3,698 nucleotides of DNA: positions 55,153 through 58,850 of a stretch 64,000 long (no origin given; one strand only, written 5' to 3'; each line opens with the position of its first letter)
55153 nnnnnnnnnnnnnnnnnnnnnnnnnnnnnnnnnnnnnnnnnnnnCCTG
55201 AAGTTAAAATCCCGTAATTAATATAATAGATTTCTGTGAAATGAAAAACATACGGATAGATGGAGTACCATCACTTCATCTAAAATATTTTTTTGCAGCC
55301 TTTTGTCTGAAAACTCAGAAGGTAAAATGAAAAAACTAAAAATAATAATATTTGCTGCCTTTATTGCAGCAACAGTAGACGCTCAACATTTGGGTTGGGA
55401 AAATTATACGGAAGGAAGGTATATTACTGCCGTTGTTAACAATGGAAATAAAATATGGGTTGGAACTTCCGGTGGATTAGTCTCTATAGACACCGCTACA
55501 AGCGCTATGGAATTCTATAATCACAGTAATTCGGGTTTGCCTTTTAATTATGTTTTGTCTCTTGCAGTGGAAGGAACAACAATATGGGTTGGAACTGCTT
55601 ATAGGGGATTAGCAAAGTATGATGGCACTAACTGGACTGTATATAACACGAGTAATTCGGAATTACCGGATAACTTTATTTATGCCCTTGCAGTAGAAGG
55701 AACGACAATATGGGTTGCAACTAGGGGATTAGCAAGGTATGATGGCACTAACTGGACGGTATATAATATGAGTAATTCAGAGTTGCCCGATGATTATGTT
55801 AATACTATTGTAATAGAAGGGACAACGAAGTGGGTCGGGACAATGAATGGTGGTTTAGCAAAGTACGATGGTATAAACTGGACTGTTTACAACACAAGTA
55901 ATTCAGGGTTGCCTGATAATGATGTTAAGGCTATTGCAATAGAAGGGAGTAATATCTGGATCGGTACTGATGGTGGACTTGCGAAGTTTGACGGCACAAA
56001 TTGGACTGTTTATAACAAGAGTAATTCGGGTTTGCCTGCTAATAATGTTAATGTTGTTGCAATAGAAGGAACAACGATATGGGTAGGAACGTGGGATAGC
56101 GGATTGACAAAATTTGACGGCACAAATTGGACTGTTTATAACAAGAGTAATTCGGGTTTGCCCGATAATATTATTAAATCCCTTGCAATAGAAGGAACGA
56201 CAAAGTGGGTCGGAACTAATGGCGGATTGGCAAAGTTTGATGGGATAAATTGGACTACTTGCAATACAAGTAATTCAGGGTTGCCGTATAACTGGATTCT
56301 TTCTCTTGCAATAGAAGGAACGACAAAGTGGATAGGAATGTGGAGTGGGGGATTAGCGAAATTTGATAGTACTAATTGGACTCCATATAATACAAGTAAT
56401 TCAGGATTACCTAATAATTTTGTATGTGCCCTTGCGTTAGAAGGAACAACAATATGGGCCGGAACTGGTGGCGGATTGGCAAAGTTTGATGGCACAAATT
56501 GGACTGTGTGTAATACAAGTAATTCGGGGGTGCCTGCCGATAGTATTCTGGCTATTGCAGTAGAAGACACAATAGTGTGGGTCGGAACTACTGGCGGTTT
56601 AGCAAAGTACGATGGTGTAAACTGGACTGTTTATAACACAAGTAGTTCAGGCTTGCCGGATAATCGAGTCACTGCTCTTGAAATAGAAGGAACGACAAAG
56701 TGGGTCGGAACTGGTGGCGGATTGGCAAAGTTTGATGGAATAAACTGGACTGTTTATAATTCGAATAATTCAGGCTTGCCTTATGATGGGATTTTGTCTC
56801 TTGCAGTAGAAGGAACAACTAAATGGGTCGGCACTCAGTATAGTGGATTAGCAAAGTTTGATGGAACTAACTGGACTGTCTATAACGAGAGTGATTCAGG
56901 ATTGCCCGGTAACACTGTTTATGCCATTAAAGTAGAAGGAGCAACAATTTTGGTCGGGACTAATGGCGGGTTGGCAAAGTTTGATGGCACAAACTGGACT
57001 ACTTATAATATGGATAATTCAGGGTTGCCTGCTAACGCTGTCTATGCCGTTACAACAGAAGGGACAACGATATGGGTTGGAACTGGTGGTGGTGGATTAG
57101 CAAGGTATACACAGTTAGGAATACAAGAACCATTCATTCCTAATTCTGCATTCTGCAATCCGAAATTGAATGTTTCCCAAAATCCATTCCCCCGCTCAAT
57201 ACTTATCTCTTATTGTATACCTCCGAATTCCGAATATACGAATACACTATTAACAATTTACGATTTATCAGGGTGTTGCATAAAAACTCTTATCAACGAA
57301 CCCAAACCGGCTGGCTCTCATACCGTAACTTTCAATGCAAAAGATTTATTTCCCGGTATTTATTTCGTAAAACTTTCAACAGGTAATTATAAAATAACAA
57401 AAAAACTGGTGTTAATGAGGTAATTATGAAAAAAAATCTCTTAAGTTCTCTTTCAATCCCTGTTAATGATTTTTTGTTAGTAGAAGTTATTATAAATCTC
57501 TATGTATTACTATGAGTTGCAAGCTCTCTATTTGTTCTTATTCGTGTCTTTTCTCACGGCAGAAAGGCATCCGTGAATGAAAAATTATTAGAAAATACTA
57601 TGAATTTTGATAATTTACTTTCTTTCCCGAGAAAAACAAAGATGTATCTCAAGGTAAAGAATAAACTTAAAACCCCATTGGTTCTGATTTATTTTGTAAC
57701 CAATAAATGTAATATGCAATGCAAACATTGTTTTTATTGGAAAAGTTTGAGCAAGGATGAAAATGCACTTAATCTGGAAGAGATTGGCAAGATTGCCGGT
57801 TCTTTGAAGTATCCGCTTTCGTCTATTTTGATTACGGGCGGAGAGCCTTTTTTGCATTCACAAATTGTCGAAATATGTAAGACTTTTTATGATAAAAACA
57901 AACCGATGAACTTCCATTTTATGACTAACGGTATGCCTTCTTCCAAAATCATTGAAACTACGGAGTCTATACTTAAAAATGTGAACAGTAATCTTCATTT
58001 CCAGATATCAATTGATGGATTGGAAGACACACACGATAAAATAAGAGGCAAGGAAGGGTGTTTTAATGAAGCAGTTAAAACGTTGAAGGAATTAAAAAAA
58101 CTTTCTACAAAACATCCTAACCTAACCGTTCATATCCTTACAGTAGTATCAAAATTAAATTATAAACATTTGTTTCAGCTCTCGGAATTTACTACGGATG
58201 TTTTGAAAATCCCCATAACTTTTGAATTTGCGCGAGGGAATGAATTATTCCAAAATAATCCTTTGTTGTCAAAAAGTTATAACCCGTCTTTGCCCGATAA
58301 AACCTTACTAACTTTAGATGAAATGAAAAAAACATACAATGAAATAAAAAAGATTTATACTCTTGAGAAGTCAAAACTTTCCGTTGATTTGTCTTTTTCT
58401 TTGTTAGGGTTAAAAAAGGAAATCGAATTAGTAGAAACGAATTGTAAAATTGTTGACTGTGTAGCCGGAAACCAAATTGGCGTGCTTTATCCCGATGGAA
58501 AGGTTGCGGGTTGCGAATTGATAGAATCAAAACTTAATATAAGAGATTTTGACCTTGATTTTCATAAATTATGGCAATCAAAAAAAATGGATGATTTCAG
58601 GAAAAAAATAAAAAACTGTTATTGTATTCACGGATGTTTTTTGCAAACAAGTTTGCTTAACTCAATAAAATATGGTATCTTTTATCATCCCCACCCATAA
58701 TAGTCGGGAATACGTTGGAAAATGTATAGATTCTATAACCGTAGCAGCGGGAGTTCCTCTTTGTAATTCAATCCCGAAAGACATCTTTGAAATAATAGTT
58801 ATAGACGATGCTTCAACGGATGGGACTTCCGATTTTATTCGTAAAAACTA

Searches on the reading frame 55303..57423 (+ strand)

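Call 72: search_protein_families(library=pfam, proteins=[window:55303-57423:+], max_evalue=0.000001)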
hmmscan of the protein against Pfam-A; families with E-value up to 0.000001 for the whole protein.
window:55303-57423:+ (706 aa): 4 families
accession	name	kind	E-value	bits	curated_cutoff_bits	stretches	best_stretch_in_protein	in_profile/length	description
PF01957.25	NfeD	-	1.8e-23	83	29.1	0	224-261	18-55/57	NfeD-like C-terminal, partner-binding domain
PF07494.17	Reg_prop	-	2.9e-19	67.1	20.4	0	202-224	1-24/24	Two component regulator propeller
PF24249.1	DUF7452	-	6e-17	62.5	28.2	0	560-584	93-117/118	Domain of unknown function (DUF7452)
PF18962.6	Por_Secre_tail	-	1.1e-07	32.5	27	1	642-703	16-74/75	Secretion system C-terminal sorting domain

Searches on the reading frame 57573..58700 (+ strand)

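Call 61: search_protein_families(library=pfam, proteins=[window:57573-58700:+], max_evalue=0.0001)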
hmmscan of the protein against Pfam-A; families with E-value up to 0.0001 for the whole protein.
window:57573-58700:+ (375 aa): 2 families
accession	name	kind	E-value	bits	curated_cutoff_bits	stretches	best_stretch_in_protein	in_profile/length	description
PF04055.27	Radical_SAM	-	4.6e-20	72.9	29.5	1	41-203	2-162/166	Radical SAM superfamily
PF13353.11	Fer4_12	-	2.4e-07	31.6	22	1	43-149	12-115/137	4Fe-4S single cluster domain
